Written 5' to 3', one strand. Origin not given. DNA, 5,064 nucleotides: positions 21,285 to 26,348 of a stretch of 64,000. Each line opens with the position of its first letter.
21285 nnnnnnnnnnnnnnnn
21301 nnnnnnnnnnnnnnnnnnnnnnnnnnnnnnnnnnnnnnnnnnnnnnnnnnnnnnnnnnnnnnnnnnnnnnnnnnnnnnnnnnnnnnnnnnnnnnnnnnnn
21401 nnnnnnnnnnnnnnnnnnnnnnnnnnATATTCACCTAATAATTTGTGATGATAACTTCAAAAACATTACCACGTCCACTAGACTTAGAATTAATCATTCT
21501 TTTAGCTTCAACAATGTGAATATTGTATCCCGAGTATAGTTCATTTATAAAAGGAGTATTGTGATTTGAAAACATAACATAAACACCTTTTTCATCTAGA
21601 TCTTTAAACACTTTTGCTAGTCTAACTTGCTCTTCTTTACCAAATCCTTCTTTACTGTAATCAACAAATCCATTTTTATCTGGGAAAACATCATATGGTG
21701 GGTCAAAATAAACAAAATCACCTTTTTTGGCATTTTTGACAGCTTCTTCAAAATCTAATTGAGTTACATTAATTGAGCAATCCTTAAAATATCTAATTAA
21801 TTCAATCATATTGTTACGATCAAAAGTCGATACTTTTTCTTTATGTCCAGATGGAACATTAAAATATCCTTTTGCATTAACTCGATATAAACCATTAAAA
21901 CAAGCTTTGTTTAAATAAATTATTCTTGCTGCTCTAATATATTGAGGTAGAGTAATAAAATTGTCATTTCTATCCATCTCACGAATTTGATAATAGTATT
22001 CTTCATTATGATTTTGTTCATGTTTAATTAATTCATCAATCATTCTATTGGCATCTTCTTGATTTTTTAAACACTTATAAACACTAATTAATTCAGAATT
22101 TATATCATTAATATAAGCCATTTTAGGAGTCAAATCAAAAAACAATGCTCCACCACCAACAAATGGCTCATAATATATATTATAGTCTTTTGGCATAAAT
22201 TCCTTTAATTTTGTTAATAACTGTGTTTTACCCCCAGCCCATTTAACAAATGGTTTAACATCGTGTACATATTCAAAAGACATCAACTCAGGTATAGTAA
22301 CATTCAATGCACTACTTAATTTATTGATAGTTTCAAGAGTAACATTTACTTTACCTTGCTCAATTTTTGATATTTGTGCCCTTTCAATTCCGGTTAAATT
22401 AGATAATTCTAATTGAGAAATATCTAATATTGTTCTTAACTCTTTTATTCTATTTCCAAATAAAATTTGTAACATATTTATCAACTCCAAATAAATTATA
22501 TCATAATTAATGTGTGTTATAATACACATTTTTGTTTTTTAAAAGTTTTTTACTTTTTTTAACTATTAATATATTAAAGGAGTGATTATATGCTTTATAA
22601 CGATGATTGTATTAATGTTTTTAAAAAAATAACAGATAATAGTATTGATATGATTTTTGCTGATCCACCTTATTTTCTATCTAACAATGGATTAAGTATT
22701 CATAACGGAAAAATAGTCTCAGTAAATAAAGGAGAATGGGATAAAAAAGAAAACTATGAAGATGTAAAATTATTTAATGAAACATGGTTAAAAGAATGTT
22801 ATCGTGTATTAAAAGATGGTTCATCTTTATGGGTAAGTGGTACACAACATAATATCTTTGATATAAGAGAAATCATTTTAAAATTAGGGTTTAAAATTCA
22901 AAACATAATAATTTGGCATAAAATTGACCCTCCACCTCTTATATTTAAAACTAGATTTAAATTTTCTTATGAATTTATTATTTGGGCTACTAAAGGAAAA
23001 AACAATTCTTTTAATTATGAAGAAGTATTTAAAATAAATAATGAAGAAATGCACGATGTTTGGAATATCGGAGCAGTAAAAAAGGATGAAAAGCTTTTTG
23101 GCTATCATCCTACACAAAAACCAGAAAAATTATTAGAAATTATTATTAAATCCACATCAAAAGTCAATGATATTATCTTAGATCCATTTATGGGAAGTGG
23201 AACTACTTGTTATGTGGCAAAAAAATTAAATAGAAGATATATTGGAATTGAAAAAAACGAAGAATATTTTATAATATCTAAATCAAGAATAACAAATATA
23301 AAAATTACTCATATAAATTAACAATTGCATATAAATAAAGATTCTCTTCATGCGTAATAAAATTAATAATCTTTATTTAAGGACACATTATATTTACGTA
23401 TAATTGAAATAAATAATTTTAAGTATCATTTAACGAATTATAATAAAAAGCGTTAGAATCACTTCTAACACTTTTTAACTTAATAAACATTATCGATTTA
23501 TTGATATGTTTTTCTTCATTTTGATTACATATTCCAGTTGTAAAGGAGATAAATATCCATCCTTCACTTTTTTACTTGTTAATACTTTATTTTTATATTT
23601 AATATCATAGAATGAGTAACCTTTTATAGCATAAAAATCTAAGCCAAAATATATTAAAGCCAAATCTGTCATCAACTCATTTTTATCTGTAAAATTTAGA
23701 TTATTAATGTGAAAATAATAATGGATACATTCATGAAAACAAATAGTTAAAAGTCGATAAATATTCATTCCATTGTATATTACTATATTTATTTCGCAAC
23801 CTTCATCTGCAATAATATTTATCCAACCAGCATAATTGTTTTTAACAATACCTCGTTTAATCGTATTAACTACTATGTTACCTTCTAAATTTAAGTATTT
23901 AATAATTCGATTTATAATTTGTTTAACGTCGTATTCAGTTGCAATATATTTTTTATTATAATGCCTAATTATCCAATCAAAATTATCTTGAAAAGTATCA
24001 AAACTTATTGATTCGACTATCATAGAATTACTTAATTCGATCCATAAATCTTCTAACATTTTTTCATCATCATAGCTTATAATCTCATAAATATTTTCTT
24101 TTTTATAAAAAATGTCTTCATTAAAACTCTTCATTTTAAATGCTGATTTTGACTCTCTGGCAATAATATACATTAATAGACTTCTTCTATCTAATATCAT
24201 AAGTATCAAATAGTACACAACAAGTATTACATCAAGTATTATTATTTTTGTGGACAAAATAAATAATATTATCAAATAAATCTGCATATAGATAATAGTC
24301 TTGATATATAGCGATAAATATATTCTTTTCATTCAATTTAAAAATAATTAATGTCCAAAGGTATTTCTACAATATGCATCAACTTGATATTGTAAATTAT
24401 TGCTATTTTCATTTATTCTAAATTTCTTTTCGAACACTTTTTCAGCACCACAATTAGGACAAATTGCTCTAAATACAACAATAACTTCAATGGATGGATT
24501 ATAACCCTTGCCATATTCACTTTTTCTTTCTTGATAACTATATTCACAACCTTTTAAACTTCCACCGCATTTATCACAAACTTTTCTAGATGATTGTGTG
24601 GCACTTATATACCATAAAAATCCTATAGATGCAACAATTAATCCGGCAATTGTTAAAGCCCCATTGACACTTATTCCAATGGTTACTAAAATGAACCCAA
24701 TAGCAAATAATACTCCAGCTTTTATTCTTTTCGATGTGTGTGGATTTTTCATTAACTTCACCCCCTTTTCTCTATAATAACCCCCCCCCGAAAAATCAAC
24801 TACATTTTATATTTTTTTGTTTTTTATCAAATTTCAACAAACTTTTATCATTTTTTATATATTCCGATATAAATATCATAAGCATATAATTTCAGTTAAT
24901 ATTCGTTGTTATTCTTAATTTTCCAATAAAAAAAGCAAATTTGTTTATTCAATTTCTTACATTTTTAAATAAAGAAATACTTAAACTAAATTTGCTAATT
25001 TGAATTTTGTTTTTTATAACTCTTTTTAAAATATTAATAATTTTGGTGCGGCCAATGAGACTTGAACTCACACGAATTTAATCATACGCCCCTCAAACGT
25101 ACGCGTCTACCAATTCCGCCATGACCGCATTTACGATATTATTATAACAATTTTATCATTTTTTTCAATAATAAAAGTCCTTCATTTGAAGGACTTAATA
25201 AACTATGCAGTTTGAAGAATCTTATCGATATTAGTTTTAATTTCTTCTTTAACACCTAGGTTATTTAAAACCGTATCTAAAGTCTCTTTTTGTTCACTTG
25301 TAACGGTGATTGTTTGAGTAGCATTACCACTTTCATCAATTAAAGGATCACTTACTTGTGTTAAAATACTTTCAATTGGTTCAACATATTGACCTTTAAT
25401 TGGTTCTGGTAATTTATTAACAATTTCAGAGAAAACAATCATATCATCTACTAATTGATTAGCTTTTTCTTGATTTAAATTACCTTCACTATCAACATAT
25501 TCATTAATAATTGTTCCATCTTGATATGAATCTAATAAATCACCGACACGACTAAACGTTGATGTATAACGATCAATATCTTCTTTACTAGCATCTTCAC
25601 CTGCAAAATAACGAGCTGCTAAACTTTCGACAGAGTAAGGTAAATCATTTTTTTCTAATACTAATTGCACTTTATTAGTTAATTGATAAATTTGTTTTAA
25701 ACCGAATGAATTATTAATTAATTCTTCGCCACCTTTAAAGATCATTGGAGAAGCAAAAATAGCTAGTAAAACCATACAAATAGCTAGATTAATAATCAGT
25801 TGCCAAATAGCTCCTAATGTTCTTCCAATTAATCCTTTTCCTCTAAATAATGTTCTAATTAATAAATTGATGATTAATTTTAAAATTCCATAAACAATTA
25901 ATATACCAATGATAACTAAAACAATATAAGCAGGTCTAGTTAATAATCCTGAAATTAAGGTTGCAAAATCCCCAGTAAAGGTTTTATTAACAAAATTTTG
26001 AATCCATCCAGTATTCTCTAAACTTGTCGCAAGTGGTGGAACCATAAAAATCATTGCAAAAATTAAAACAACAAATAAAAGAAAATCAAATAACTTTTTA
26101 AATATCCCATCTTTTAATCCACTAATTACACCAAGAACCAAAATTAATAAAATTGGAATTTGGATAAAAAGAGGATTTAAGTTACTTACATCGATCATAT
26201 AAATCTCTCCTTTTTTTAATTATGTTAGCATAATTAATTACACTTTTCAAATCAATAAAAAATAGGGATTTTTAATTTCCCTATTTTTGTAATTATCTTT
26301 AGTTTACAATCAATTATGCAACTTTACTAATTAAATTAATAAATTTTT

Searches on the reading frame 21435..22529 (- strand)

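Call 81: search_protein_families(library=pfam, proteins=[window:21435-22529:-], max_evalue=0.00001)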
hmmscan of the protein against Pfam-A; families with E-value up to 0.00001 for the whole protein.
window:21435-22529:- (364 aa): 4 families
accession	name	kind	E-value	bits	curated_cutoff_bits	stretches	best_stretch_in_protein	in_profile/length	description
PF02086.21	MethyltransfD12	-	1.5e-60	205.5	22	1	97-346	1-253/253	D12 class N6 adenine-specific DNA methyltransferase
PF01381.28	HTH_3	-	5.4e-12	46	23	1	28-82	1-55/55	Helix-turn-helix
PF13443.12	HTH_26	-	8e-11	42.5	22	1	28-86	2-61/63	Cro/C1-type HTH DNA-binding domain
PF12844.13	HTH_19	-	3.1e-09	37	30.2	1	25-84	1-60/64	Helix-turn-helix domain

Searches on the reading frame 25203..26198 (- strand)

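Call 81: search_protein_families(library=pfam, proteins=[window:25203-26198:-], max_evalue=0.00001)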
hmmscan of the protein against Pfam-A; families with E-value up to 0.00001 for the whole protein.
window:25203-26198:- (331 aa): 1 family
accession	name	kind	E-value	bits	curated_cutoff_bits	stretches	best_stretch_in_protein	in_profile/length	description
PF02674.22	Colicin_V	-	2.4e-07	31.2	29.3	1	15-165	4-134/144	Colicin V production protein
